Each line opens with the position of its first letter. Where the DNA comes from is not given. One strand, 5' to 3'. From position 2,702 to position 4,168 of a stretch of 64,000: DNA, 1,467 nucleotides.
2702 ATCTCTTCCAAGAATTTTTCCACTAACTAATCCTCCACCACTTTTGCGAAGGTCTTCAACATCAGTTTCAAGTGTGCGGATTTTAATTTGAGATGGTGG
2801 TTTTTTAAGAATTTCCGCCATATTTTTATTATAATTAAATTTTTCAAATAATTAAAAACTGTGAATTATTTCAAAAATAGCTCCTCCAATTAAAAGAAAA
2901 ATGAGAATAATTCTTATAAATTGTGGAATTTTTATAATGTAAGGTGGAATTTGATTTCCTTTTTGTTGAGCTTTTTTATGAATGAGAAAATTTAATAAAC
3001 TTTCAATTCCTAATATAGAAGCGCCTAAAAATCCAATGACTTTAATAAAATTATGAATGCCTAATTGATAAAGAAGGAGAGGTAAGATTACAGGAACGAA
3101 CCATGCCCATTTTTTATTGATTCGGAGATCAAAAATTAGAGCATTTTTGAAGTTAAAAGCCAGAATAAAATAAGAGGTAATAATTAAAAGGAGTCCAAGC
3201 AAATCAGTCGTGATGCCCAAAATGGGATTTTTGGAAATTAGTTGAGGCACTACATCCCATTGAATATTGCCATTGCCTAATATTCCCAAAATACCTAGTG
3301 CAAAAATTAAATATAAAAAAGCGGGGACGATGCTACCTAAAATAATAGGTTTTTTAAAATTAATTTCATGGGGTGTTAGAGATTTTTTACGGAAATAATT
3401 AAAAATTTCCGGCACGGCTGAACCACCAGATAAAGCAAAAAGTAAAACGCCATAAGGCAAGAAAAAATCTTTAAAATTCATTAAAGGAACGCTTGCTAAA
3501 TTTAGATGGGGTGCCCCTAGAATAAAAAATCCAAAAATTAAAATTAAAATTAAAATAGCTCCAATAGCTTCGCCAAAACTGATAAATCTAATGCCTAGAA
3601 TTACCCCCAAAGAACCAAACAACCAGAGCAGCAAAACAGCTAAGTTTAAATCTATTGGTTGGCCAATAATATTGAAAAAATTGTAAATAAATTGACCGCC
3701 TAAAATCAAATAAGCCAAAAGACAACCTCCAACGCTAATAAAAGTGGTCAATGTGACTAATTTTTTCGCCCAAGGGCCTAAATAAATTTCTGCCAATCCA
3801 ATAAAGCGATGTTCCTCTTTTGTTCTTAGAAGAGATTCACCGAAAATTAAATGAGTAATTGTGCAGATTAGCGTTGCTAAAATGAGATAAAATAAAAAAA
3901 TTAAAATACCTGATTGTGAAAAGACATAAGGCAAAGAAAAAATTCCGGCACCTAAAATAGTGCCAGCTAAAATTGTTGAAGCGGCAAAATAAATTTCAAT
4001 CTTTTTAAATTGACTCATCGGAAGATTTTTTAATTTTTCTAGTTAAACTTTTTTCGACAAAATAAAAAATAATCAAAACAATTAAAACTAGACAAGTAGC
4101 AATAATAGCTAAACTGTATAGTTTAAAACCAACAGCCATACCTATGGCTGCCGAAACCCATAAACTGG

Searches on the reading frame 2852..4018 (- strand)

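Call 15: search_protein_families(library=pfam, proteins=[window:2852-4018:-], max_evalue=0.001)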
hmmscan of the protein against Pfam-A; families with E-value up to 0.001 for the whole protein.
window:2852-4018:- (388 aa): 2 families
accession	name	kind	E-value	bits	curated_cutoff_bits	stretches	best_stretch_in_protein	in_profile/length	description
PF03222.19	Trp_Tyr_perm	-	3.2e-15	56.6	22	1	10-380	5-390/393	Tryptophan/tyrosine permease family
PF01490.24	Aa_trans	-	9e-13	48.1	25.6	1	13-289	8-294/410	Transmembrane amino acid transporter protein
